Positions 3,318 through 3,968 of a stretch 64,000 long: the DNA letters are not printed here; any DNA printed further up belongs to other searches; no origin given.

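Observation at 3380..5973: Fibre plus lipoprotein cassette translationally chained to the DNA polymerase gene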

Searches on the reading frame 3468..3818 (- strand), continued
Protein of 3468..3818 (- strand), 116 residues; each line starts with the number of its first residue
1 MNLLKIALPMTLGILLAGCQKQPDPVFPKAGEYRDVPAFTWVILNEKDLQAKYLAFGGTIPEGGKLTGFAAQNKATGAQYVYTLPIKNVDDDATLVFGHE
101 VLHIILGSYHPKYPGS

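Call 76: search_protein_families(library=phrogs, proteins=[L013:5322-6908:+, L013:3995-5311:+, L013:1271-3310:+, L014:2100-6989:+, L017:7363-9852:+, L018:3775-5769:+, L018:6088-6675:+, L015:1746-2975:+, L022:5568-6362:+, L018:8124-9656:+], max_evalue=0.0001)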
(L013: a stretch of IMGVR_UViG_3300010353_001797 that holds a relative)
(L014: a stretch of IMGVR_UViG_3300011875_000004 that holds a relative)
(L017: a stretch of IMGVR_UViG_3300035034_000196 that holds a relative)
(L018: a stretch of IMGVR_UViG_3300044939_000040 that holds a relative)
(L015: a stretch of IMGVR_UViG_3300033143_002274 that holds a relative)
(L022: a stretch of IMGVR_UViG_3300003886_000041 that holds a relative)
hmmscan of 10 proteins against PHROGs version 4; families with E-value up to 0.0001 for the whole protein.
L013:5322-6908:+ (528 aa): 0 families

L013:3995-5311:+ (438 aa): 0 families

L013:1271-3310:+ (679 aa): 1 family
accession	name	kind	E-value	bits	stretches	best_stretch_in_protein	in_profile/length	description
phrog_332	-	connector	4.4e-10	39.5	0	396-611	278-494/560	head-tail adaptor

L014:2100-6989:+ (1629 aa): 4 families
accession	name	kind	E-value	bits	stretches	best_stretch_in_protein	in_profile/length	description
phrog_31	-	tail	9.1e-154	515.2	1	48-1595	103-1352/1565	central tail fiber J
phrog_469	-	tail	1.6e-51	176.4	2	298-668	406-780/903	tail protein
phrog_23466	-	unknown function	8.8e-09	35.7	1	446-660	5-223/358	-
phrog_24367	-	unknown function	7.5e-07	29.1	1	157-268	96-207/408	-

L017:7363-9852:+ (829 aa): 5 families
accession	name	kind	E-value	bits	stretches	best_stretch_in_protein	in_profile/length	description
phrog_414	-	DNA, RNA and nucleotide metabolism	5.2e-227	756.9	1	32-829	12-816/816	RNA polymerase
phrog_2166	-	DNA, RNA and nucleotide metabolism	1.2e-68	233.2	1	71-576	53-453/505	N4-like RNA polymerase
phrog_2051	-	DNA, RNA and nucleotide metabolism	6e-43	148.4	1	446-747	6-259/401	RNA polymerase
phrog_20599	-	DNA, RNA and nucleotide metabolism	1.6e-09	38.7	1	450-575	10-123/149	RNA polymerase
phrog_36028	-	DNA, RNA and nucleotide metabolism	3.7e-07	30.9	1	224-323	198-296/320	RNA polymerase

L018:3775-5769:+ (664 aa): 5 families
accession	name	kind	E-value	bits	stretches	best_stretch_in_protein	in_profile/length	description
phrog_17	-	DNA, RNA and nucleotide metabolism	1.5e-97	329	1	1-658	673-1227/1445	DNA polymerase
phrog_10285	-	DNA, RNA and nucleotide metabolism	8.9e-46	157.4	1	319-664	2-321/321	DNA polymerase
phrog_7766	-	DNA, RNA and nucleotide metabolism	7.4e-40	137.3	1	458-664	5-186/186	DNA polymerase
phrog_2573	-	DNA, RNA and nucleotide metabolism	7.9e-12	46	1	370-479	16-134/336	DNA polymerase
phrog_403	-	DNA, RNA and nucleotide metabolism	2.2e-06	27.8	1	15-164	88-242/321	DNA polymerase exonuclease subunit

L018:6088-6675:+ (195 aa): 1 family
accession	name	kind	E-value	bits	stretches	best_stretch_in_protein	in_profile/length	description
phrog_6361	-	unknown function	4.7e-39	135.2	1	1-186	6-197/203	-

L015:1746-2975:+ (409 aa): 4 families
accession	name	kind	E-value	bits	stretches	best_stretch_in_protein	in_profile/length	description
phrog_8469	-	tail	1.4e-09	38.7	1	298-388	141-224/303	tail fiber protein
phrog_25859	-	unknown function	1.6e-08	35.7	1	4-46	2-44/183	-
phrog_1800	-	tail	3.8e-06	27.1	1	182-327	295-436/545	tail collar fiber protein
phrog_36019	-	unknown function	4.2e-06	27.7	1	5-47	3-45/229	-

L022:5568-6362:+ (264 aa): 1 family
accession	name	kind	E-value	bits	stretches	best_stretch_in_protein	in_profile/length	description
phrog_1649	-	other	3.6e-44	151.7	1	5-248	35-304/308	metallo-phosphoesterase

L018:8124-9656:+ (510 aa): 9 families
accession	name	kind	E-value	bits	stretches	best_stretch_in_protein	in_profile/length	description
phrog_62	-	DNA, RNA and nucleotide metabolism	1.3e-132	445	1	48-506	684-1138/1881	DNA helicase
phrog_11354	-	unknown function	1.8e-36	125.3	1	408-509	12-113/116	-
phrog_16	-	DNA, RNA and nucleotide metabolism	1.1e-17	64.6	1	55-479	265-601/986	DNA helicase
phrog_29996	-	unknown function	2.5e-15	56.6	2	372-493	1035-1156/1189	-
phrog_11801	-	other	3.9e-11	41.9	1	404-496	1396-1488/2269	DNA methyltransferase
phrog_23807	-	unknown function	4.3e-10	39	1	328-481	489-649/1053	-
phrog_1685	-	unknown function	1.7e-09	36.5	1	408-494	1456-1542/2278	-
phrog_24008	-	DNA, RNA and nucleotide metabolism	2.1e-07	30.2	0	85-234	503-650/1006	helicase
phrog_21007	-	other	1.2e-05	24.6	1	407-504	61-158/857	DNA methyltransferase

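Call 77: search_protein_families(library=pfam, alignment_id=A6, max_evalue=0.1)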
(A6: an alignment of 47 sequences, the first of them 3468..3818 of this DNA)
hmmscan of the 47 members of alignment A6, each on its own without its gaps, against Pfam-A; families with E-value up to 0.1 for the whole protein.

A. member 1, window:3468-3818:- (116 aa): 0 families

B. families by the number of members that match (of 47 scanned): 10 families
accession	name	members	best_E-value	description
PF01435.24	Peptidase_M48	2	0.0047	Peptidase family M48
PF10026.15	DUF2268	1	0.011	Predicted Zn-dependent protease (DUF2268)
PF20101.4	DUF6491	1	0.014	Family of unknown function (DUF6491)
PF08533.16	Glyco_hydro_42C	1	0.018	Beta-galactosidase C-terminal domain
PF11837.13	INV_N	1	0.045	Beta-fructofuranosidase, N-terminal domain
PF13209.11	DUF4017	1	0.05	Protein of unknown function (DUF4017)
PF10090.15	HPTransfase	1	0.059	Histidine phosphotransferase C-terminal domain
PF22047.1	RecJ_C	1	0.089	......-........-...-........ exonuclease RecJ C-terminal domain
PF00842.27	Ala_racemase_C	1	0.093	Alanine racemase, C-terminal domain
PF13699.11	eCIS_core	1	0.095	eCIS core domain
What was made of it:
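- On Zincin metallopeptidase (minigluzincin-like): M48 hits in 2 of 47 members (call 77).
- Closest known: Minigluzincins. Same: Weak M48 hits (call 77).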

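Call 80: find_related_loci(query=A7, collection=genome_contigs, flank=6000)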
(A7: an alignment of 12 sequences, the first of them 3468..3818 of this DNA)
Query A7 (116 aa) in genome_contigs; peptide patterns used: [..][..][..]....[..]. (x = any residue, [..] = any of these).
56 stretches matched a pattern; 4 encode a relative of the query (tblastn E <= 1e-3); 4 distinct loci.
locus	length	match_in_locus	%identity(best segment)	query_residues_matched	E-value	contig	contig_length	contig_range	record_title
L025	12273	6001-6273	39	17-110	5e-19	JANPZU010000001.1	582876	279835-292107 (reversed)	MAG: Luteimonas sp. isolate 14_gen_w_cov.19 c445, whole genome shotgun sequence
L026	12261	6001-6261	37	32-110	7e-7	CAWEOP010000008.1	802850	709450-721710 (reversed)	MAG: uncultured Gammaproteobacteria bacterium isolate MFD02242.bin.1.297 genome assembly, contig: contig_31246, whole ge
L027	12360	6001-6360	32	3-110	1e-6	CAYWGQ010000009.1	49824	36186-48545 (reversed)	MAG TPA_asm: uncultured Gammaproteobacteria bacterium isolate SRP268622_co1_30 genome assembly, contig: NODE_1253_length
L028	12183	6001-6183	40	48-103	1e-4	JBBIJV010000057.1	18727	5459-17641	MAG: Rhodospirillaceae bacterium isolate FAS170219_bin_170 NODE_1249_length_18727_cov_2.29242, whole genome shotgun sequ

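Call 82: search_protein_families(library=phrogs, proteins=[L025:9-2168:+, L025:2168-5965:+, L025:6511-8484:+, L025:8489-9232:+, L014:7315-7695:+, L014:8190-9125:+, L013:7502-8140:+, L013:9277-10248:+], max_evalue=0.0001)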
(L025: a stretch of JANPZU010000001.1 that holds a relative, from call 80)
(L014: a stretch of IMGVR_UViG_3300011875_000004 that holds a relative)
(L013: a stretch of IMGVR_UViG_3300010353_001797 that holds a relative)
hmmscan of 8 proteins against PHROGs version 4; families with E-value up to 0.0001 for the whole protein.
L025:9-2168:+ (719 aa): 0 families

L025:2168-5965:+ (1265 aa): 3 families
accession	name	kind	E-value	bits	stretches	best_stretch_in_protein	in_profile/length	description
phrog_2589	-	tail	1.2e-33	115.8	3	754-937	1712-1889/3686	tail protein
phrog_23593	-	tail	9.9e-26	89.9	1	1072-1238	2004-2175/2201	tail protein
phrog_11678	-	unknown function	5.7e-24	84.6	3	467-547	1414-1494/2223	-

L025:6511-8484:+ (657 aa): 1 family
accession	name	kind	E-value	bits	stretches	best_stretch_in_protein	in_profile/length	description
phrog_8917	-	unknown function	2.3e-82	278.4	1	1-657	2-609/613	-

L025:8489-9232:+ (247 aa): 0 families

L014:7315-7695:+ (126 aa): 0 families

L014:8190-9125:+ (311 aa): 1 family
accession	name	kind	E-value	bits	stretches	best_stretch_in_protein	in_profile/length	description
phrog_1599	-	unknown function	1.9e-35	123.4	1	125-294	25-191/225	-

L013:7502-8140:+ (212 aa): 2 families
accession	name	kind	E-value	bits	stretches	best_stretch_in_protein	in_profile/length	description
phrog_7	-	lysis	4.2e-23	82.4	1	6-210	518-698/873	endolysin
phrog_7910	-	lysis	3.3e-08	35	1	109-211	9-95/96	endolysin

L013:9277-10248:+ (323 aa): 0 families

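Call 104: search_protein_families(library=pfam, proteins=[L009:7605-10004:+, L010:788-2524:+], max_evalue=0.01)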
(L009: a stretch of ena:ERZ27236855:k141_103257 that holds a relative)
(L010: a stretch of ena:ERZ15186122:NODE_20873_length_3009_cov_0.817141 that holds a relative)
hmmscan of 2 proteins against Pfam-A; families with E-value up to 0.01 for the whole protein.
L009:7605-10004:+ (799 aa): 1 family
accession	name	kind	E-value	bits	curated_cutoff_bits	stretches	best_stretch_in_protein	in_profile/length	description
PF09327.17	Phage_Tail_Tip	-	9.6e-05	22.6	22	1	483-540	1-66/139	Bacteriophage tail tip fiber protein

L010:788-2524:+ (578 aa): 0 families
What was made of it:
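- On Phage tail fibre with lambda-J-type tail-tip segment (Pfam PF09327): The L009 ortholog scores 22.6 (call 104).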

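Call 105: find_encoding_contigs(protein=P0130, flank=5000, max_places=2)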
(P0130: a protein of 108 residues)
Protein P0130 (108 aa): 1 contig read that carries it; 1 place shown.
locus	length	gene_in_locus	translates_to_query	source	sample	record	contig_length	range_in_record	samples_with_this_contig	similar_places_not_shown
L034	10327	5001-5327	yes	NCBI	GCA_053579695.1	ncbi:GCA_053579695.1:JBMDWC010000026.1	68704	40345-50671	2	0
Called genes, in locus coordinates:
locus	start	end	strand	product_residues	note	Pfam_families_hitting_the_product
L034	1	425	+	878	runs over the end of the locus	PF17289:Terminase_6C (weak)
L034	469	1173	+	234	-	-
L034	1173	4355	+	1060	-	-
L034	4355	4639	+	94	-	-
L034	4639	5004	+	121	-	-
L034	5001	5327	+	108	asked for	-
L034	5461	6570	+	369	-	-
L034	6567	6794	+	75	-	-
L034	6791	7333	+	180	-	PF18909:dGTP_diPhyd_N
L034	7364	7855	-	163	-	PF03245:Phage_lysis (weak)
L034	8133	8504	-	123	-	PF16931:Phage_holin_8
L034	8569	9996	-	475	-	-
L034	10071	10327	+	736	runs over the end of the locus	PF23899:SU10_portal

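Call 106: find_encoding_contigs(protein=P0138, flank=5000, max_places=2)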
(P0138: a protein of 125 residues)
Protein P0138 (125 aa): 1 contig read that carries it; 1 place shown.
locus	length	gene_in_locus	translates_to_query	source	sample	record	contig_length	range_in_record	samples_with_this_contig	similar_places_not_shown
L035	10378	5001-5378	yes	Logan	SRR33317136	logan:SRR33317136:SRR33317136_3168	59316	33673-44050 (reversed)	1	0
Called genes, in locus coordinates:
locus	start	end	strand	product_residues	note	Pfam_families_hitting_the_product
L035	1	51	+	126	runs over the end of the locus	-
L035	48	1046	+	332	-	-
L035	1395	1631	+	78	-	-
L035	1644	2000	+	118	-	-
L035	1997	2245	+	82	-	-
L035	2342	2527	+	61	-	-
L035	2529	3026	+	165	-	-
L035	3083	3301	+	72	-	-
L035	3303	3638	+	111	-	-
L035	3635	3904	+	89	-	-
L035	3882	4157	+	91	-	-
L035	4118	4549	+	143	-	-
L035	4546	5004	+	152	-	-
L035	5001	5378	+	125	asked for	-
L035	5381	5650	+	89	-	-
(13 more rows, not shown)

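Call 107: find_encoding_contigs(protein=P0128, flank=5000, max_places=2)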
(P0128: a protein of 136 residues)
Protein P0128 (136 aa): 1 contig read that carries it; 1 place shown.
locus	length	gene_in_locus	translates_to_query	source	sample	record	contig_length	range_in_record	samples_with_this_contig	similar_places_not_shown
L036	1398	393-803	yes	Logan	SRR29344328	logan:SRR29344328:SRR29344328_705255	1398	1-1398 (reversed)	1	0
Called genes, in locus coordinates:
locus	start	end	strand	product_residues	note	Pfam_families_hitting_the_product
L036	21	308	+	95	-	-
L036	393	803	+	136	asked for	-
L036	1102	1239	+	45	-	-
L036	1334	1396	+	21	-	?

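Call 108: find_encoding_contigs(protein=P0133, flank=5000, max_places=2)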
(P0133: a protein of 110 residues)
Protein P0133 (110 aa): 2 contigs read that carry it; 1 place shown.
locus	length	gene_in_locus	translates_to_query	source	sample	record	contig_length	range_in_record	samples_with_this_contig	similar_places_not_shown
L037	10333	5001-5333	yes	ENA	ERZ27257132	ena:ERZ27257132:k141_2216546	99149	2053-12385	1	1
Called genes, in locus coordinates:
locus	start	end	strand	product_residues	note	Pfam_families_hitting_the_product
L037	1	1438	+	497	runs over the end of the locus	PF07484:Collar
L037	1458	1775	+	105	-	-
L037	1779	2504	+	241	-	-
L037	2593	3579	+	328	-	PF12789:PTR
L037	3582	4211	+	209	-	-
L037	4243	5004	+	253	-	-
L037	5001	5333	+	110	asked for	-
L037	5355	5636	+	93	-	-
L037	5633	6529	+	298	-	-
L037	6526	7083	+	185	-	-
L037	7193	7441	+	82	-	-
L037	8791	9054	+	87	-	-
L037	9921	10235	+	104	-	-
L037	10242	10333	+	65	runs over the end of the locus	-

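Call 109: search_protein_families(library=phrogs, proteins=[L034:469-1173:+, L034:1173-4355:+, L034:4355-4639:+, L034:4639-5004:+, L034:5461-6570:+, L037:1458-1775:+, L037:1779-2504:+, L037:2593-3579:+, L037:3582-4211:+, L037:4243-5004:+], max_evalue=0.001)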
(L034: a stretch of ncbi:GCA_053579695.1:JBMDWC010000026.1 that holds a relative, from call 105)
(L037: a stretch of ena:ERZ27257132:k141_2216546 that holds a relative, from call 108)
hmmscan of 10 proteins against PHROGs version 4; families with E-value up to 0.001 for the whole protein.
L034:469-1173:+ (234 aa): 1 family
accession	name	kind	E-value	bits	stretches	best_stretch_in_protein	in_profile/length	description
phrog_2125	-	head and packaging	7.6e-51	174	1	1-234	1-234/234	virion structural protein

L034:1173-4355:+ (1060 aa): 2 families
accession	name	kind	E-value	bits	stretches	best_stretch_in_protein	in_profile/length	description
phrog_2589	-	tail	2.3e-10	38.6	1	171-904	3111-3592/3686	tail protein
phrog_1775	-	head and packaging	1.8e-05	23.4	0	218-490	848-1094/1609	minor head protein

L034:4355-4639:+ (94 aa): 1 family
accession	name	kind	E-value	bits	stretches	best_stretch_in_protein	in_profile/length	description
phrog_8785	-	unknown function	6.1e-14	53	1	1-84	1-80/80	-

L034:4639-5004:+ (121 aa): 1 family
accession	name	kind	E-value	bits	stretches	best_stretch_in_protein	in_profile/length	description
phrog_25696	-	unknown function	2.8e-10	41.5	1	1-115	1-114/117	-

L034:5461-6570:+ (369 aa): 4 families
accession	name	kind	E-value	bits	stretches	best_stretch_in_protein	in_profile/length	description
phrog_704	-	DNA, RNA and nucleotide metabolism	2.1e-124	416.6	1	5-365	17-389/390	DNA repair exonuclease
phrog_20762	-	unknown function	9.9e-39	133.3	1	249-364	1-117/117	-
phrog_20703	-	unknown function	3.6e-19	70.6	1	14-183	66-234/258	-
phrog_284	-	DNA, RNA and nucleotide metabolism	6.3e-12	46.1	1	64-351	80-383/398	exonuclease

L037:1458-1775:+ (105 aa): 0 families

L037:1779-2504:+ (241 aa): 1 family
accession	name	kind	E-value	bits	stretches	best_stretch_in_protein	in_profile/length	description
phrog_4620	-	unknown function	7.4e-46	157.8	1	4-182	6-189/353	-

L037:2593-3579:+ (328 aa): 7 families
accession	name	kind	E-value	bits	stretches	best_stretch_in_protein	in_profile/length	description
phrog_8443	-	tail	1e-39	137.9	2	156-310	459-622/636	tail fiber protein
phrog_10485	-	unknown function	6.5e-06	25.7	1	56-96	169-209/788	-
phrog_17509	-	unknown function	7.9e-05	23.2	1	61-87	161-187/281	-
phrog_5231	-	unknown function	0.00041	19.9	0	33-100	305-372/618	-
phrog_21722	-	tail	0.00044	19.9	1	10-130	296-412/576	long tail fiber protein distal subunit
phrog_26941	-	tail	0.00074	19.3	1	53-86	254-287/603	tail protein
phrog_8139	-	unknown function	0.00084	19.7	1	51-96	34-79/453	-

L037:3582-4211:+ (209 aa): 1 family
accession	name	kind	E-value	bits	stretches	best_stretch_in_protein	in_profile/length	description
phrog_11610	-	unknown function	1.8e-34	120.6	1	1-198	1-206/219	-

L037:4243-5004:+ (253 aa): 1 family
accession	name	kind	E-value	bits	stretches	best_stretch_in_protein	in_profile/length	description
phrog_4333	-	unknown function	3.6e-42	145.6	1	5-244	8-247/272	-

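Call 112: search_protein_families(library=padloc, proteins=[window:3468-3818:-], max_evalue=0.01)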
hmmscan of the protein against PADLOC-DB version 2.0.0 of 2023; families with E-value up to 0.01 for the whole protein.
window:3468-3818:- (116 aa): 0 families

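Call 122: find_related_loci(query=A3, collection=metagenome_contigs, flank=4000)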
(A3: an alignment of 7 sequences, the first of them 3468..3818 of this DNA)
Query A3 (116 aa) in metagenome_contigs; peptide patterns used: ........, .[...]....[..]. (x = any residue, [..] = any of these).
104 stretches matched a pattern, but none encodes a relative of the query by tblastn (E <= 1e-3).
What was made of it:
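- Tried and rejected: Metagenome scan with the close-family pattern: none (call 122).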

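Call 123: find_related_loci(query=A7, collection=metagenome_contigs, flank=5000)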
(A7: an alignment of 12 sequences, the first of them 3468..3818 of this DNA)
Query A7 (116 aa) in metagenome_contigs; peptide patterns used: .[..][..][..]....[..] (x = any residue, [..] = any of these).
60 stretches matched a pattern; 20 encode a relative of the query (tblastn E <= 1e-3); 20 distinct loci.
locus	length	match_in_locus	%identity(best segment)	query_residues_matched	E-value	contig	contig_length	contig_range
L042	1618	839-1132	41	12-110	3e-22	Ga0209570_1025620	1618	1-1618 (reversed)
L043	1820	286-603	41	2-110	7e-19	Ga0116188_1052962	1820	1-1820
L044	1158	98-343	42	28-110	2e-18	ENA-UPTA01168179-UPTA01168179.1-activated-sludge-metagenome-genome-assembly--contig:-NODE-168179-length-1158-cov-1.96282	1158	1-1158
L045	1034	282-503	42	42-110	7e-10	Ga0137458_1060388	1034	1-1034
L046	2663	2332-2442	51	74-110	7e-9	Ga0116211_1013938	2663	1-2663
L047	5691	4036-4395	32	3-110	1e-6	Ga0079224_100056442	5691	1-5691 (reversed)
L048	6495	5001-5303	32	12-103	2e-5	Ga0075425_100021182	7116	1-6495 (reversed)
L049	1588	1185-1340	43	57-103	5e-5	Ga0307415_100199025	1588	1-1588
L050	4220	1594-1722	44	66-103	4e-5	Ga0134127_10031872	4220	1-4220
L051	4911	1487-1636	43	69-115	5e-5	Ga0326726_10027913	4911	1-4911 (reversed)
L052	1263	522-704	37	48-103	8e-5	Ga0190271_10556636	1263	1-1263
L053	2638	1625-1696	58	80-103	9e-5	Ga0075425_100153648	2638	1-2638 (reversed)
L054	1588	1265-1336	58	80-103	1e-4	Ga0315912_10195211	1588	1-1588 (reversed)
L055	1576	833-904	58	80-103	1e-4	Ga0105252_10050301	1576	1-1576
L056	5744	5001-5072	58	80-103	1e-4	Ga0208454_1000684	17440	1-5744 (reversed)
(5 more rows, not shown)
